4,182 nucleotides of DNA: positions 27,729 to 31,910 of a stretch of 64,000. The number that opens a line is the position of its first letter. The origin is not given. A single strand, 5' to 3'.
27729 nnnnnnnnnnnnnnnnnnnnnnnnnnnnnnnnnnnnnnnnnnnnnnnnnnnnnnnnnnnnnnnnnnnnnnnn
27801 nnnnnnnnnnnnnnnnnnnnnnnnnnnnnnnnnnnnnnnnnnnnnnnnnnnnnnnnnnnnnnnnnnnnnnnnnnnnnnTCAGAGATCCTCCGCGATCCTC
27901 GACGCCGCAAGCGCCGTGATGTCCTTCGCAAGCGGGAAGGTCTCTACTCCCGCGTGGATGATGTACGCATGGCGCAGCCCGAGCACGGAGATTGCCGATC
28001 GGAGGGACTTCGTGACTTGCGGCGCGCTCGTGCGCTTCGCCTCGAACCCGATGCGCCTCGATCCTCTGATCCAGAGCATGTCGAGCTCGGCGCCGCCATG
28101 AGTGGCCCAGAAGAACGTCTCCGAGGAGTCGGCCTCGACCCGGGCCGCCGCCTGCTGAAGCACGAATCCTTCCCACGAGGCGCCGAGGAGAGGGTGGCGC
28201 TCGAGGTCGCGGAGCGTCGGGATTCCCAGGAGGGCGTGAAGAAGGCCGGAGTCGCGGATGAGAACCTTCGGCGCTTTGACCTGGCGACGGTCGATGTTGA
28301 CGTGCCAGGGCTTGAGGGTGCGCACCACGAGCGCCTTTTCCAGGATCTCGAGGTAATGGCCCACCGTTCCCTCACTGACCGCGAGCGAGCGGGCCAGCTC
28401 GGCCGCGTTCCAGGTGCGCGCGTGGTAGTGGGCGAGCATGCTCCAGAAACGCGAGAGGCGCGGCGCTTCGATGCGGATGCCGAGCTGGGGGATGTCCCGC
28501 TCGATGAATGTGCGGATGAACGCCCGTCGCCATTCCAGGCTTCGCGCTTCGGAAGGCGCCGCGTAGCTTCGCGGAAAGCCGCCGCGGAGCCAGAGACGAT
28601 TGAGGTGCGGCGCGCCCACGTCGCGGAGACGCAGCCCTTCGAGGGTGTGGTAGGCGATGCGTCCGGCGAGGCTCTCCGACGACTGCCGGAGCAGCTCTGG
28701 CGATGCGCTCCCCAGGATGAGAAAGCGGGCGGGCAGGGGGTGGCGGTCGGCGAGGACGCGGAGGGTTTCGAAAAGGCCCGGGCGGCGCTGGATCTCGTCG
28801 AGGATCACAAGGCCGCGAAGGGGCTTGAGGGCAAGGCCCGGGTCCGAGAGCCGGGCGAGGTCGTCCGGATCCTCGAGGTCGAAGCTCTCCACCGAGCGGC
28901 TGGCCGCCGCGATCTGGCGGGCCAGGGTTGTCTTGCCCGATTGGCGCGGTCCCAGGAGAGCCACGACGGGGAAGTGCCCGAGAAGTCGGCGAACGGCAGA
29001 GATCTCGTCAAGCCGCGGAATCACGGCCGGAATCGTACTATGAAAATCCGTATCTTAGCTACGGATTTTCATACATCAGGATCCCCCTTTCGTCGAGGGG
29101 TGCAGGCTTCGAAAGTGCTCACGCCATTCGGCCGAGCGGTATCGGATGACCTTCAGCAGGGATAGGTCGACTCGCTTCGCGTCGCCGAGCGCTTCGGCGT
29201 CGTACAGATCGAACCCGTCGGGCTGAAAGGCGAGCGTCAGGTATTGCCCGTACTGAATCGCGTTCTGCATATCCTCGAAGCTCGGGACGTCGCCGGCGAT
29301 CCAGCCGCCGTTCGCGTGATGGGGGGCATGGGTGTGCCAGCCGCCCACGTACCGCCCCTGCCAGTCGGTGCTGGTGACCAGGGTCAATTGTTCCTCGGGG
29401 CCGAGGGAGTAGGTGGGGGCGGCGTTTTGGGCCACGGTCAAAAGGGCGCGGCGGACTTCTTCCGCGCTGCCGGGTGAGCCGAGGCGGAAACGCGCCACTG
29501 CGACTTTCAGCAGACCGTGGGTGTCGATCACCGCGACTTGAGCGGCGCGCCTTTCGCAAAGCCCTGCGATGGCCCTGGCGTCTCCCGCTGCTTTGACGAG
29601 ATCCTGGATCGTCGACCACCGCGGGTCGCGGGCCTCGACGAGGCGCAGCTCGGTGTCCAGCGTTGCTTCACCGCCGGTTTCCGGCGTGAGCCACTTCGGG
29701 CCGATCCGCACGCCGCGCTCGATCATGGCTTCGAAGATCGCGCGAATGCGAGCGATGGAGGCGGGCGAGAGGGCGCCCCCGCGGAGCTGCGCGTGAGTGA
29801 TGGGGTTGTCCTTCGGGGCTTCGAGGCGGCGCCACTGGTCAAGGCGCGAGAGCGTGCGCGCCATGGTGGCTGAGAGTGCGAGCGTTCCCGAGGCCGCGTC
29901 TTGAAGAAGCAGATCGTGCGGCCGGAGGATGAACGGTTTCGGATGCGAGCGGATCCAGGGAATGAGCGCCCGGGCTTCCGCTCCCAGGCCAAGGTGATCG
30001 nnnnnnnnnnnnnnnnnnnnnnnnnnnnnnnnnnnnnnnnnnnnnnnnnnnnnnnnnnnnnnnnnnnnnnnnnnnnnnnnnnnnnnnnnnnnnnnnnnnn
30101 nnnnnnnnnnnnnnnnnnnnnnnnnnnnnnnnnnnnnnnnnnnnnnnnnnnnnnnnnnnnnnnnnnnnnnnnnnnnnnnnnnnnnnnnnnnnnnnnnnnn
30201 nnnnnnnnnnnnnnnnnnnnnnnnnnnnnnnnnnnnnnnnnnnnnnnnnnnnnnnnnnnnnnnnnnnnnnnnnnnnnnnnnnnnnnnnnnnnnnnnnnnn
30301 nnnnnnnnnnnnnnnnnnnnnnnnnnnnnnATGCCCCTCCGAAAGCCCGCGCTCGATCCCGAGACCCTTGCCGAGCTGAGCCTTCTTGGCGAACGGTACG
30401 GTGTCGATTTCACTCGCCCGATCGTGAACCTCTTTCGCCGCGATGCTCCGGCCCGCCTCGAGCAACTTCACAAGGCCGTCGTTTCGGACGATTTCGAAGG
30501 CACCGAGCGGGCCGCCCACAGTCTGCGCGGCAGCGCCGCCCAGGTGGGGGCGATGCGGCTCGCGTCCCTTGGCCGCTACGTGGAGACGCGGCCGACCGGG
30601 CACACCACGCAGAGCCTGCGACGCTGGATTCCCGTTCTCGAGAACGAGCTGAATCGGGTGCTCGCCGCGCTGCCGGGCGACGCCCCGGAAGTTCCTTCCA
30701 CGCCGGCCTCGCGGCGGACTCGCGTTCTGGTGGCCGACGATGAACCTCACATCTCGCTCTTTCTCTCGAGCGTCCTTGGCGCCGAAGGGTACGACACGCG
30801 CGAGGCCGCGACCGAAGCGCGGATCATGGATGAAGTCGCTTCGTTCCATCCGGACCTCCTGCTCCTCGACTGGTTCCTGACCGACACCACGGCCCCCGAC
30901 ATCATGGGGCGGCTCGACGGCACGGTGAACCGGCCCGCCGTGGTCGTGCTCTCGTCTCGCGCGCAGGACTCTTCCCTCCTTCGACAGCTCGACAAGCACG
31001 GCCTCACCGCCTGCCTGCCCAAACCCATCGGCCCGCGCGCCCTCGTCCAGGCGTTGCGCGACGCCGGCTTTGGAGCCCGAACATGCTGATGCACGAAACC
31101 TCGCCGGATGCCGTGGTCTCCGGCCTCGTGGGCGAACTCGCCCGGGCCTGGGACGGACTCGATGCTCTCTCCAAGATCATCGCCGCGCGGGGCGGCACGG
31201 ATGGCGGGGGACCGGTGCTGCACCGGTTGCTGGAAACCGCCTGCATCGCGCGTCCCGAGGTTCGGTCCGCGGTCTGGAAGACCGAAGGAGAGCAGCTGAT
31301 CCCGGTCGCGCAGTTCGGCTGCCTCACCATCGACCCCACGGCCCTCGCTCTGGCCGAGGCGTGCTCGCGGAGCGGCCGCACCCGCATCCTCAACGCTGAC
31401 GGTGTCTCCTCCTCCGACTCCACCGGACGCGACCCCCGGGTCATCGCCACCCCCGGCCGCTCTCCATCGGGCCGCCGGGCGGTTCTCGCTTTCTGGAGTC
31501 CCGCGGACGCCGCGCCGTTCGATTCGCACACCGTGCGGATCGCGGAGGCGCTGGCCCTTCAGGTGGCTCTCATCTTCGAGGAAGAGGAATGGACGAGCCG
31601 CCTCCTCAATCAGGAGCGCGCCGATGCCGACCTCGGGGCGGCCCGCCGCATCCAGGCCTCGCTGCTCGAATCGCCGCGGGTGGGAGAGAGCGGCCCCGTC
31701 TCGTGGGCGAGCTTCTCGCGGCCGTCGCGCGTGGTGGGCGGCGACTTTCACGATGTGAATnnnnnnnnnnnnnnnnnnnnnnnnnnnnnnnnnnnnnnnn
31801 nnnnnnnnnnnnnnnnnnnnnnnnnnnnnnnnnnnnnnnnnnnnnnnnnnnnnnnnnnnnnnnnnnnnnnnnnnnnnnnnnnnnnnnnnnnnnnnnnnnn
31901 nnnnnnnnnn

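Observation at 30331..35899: Hpt-REC plus partner-switching module (GAF-PP2C, RsbW-like kinase, STAS) fused into the same operon as the polysaccharide biosynthesis genes, with no sigma factor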

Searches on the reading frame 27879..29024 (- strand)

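Call 6: search_protein_families(library=pfam, proteins=[window:27879-29024:-], max_evalue=0.01)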
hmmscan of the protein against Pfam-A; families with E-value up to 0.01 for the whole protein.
window:27879-29024:- (381 aa): 7 families
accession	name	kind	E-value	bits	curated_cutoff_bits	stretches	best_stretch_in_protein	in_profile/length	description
PF13635.12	DUF4143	-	2.3e-41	141.6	28.1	1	175-331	1-159/160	Domain of unknown function (DUF4143)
PF13173.12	AAA_14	-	2.9e-22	79.5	27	1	19-134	3-126/129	AAA domain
PF13401.12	AAA_22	-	0.0014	19.4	27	0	20-55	7-46/130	AAA domain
PF20720.3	nSTAND3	-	0.0032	17.6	27.2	1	11-62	10-63/155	Novel STAND NTPase 3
PF13191.12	AAA_16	-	0.0049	17.8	32.6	0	7-44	8-51/167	AAA ATPase domain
PF08279.18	HTH_11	-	0.006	16.9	25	0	203-233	15-44/55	HTH domain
PF01022.26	HTH_5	-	0.0067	16.7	22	0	208-231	19-42/47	Bacterial regulatory protein, arsR family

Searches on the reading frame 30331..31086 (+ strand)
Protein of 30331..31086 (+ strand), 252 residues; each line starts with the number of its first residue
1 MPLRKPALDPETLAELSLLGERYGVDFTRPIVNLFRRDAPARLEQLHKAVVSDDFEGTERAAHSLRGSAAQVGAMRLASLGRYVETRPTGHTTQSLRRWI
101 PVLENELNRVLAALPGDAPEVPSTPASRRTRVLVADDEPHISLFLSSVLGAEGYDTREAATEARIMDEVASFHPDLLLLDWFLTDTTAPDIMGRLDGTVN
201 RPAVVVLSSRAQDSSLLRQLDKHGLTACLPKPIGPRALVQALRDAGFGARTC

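Call 5: search_protein_families(library=pfam, proteins=[window:30331-31086:+], max_evalue=0.01)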
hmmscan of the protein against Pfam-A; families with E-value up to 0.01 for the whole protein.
window:30331-31086:+ (252 aa): 2 families
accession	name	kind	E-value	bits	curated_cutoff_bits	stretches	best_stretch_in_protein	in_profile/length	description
PF00072.30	Response_reg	-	1.8e-13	51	30.2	1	132-243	1-111/111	Response regulator receiver domain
PF01627.28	Hpt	-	3.6e-13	50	24.6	1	31-112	2-83/84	Hpt domain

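Call 25: search_protein_families(library=ncbifam, proteins=[window:30331-31086:+], max_evalue=0.001)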
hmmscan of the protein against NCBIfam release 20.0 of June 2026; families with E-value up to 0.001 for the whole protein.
window:30331-31086:+ (252 aa): 21 families
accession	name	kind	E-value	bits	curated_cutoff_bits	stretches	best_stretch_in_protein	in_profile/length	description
NF008302.0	PRK11091.1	equivalog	2.3e-09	36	838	1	24-113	679-768/779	aerobic respiration two-component sensor histidine kinase ArcB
NF040689.1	MtrAB_MtrA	equivalog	3.2e-09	36.4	300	1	132-243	1-110/219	MtrAB system response regulator MtrA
TIGR02154.1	PhoB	equivalog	4.1e-09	36.1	296.2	1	130-242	3-116/226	phosphate regulon transcriptional regulator PhoB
NF007820.0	PRK10529.1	equivalog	1.3e-08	34.5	325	1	130-243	2-113/225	two-component system response regulator KdpE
NF007005.1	PRK09468.1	equivalog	3.1e-08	33.3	331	1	128-241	2-114/237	osmolarity response regulator transcription factor OmpR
TIGR02956.1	TMAO_torS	equivalog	3.3e-08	32.1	676.5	1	23-89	875-941/967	TMAO reductase system sensor histidine kinase/response regulator TorS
NF045717.1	DVU0259_DivK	exception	1.1e-07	32.1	160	1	130-244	3-114/117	DVU0259 family response regulator domain-containing protein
NF007546.0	PRK10161.1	equivalog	3.3e-07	30.1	471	1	130-242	3-116/229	phosphate response regulator transcription factor PhoB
NF051870.1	NAssimRespRegNtrX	equivalog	5.3e-07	28.9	600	1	131-187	3-59/452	nitrogen assimilation response regulator NtrX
NF041832.1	near_NosP_CTERM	subfamily_domain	1.1e-06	28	400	1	121-242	243-366/370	NahK/ErcS family hybrid sensor histidine kinase/response regulator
NF007982.1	PRK10710.1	equivalog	4.3e-06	26.5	380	1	128-241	6-117/235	envelope stress response regulator BaeR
NF008296.0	PRK11083.1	equivalog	9.8e-06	25.1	273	1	129-242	3-114/228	two-component system response regulator CreB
NF040534.1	resp_reg_YycF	equivalog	2.2e-05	23.8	340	1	131-216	2-84/231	response regulator YycF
NF045901.1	HisKinLetSLeg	equivalog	5.7e-05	21.3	1650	0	129-242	671-785/906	two-component system sensor histidine kinase LetS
NF007935.0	PRK10651.1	equivalog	5.9e-05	22.3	250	1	130-248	7-126/216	two-component system response regulator NarL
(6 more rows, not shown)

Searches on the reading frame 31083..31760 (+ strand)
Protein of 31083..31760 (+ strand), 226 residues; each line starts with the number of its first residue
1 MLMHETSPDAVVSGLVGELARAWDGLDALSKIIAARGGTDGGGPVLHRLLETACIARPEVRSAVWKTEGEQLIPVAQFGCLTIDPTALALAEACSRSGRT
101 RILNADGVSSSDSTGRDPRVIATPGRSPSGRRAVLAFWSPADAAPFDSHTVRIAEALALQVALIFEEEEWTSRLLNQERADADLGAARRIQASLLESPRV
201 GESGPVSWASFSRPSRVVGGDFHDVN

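Call 39: search_protein_families(library=pfam, proteins=[window:31083-31760:+], max_evalue=0.1)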
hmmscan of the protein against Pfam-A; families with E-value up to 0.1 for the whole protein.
window:31083-31760:+ (226 aa): 0 families

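Call 85: predict_structure(alignment_id=A6)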
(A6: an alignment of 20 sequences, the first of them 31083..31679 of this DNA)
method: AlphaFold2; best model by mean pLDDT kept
length: 199 residues; sequences in the alignment: 20
mean_pLDDT: 78.1   pTM: 0.68
mean pLDDT of the five models: 78.1, 78.2, 76.4, 73.9, 73.2
residues with pLDDT >= 90: 54; 70-90: 88; 50-70: 50; < 50: 7
segments of 3 or more residues with pLDDT < 50: 1-5
pLDDT, mean of each block of 10 residues (from residue 1): 47 54 60 59 76 82 91 90 91 91 75 64 89 89 80 87 85 86 91 75
secondary structure, 60 per line:
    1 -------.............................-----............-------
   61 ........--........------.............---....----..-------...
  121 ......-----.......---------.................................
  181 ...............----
elements in order: H8-36 H42-53 E61-68 E71-78 H85-97 E101-104 E118-126 E132-138 H148-195

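Call 88: fold_search(model_id=the predicted structure, library=pdb)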
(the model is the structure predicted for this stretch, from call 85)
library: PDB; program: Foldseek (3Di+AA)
matches with E <= 10: 1027; with E <= 0.001: 59
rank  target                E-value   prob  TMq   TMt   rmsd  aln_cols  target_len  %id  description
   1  3p01_A                1.7e-05  1.00  0.62  0.69   5.1       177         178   11  Crystal structure of two-component response regulator from Nostoc sp. PCC 7120 (released 2010-10-06)
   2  6oaq_B                4.1e-05  1.00  0.59  0.41   4.4       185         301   12  Crystal structure of a dual sensor histidine kinase in BeF3- bound state (released 2019-09-18)
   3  9cxh_B                5.8e-05  1.00  0.47  0.15   7.9       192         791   15  Structure of PDE6C in complex with the rod inhibitory p gamma subunit in the presence of cGMP (released 2024-12-18)
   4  3e0y_A                6.2e-05  1.00  0.51  0.64   6.4       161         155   13  The crystal structure of a conserved domain from a protein of Geobacter sulfurreducens PCA (released 2008-09-30)
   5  6oap_B                6.6e-05  1.00  0.61  0.42   5.7       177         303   12  Crystal structure of a dual sensor histidine kinase in the green-light absorbing Pg state (released 2019-09-18)
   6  6ob8_A                6.6e-05  1.00  0.59  0.40   4.5       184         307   12  Crystal structure of a dual sensor histidine kinase in green light illuminated state (released 2019-09-18)
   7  4our_B                7.4e-05  1.00  0.51  0.27   5.8       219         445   14  Crystal structure of Arabidopsis thaliana phytochrome B photosensory module (released 2014-07-16)
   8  6ob8_B                7.8e-05  1.00  0.61  0.42   4.4       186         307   12  Crystal structure of a dual sensor histidine kinase in green light illuminated state (released 2019-09-18)
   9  9iuz_A                8.3e-05  1.00  0.54  0.26   7.3       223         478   13  Constitutively active mutant(Y276H) of Arabidopsis phytochrome B(phyB) in complex with phytochrome-interacting factor  (released 2024-10-02)
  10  3ci6_B                9.4e-05  1.00  0.55  0.65   5.6       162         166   12  Crystal structure of the GAF domain from Acinetobacter phosphoenolpyruvate-protein phosphotransferase (released 2008-05-13)
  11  3trc                  1.1e-04  1.00  0.57  0.66   5.3       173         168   11  Structure of the GAF domain from a phosphoenolpyruvate-protein phosphotransferase (ptsP) from Coxiella burnetii (released 2011-09-28)
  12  6xhg_A                1.2e-04  1.00  0.53  0.59   4.7       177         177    8  Far-red absorbing dark state of JSC1_58120g3 with bound biliverdin IXa (BV) (released 2020-10-28)
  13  8yb4_A                1.3e-04  1.00  0.52  0.25   7.2       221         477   14  Pfr conformer of Arabidopsis thaliana phytochrome B in complex with phytochrome-interacting factor 6 (released 2024-10-02)
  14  6xhh_B                1.3e-04  1.00  0.51  0.56   7.1       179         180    9  Far-red absorbing dark state of JSC1_58120g3 with bound 18-1, 18-2 dihydrobiliverdin IXa (DHBV), the native chromophor (released 2020-10-28)
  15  8uqi_A                1.3e-04  1.00  0.59  0.27   6.7       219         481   14  Pr/Pfr heterodimeric state of photosensory core module of Stigmatella aurantiaca bacteriophytochrome 2 (released 2024-09-25)
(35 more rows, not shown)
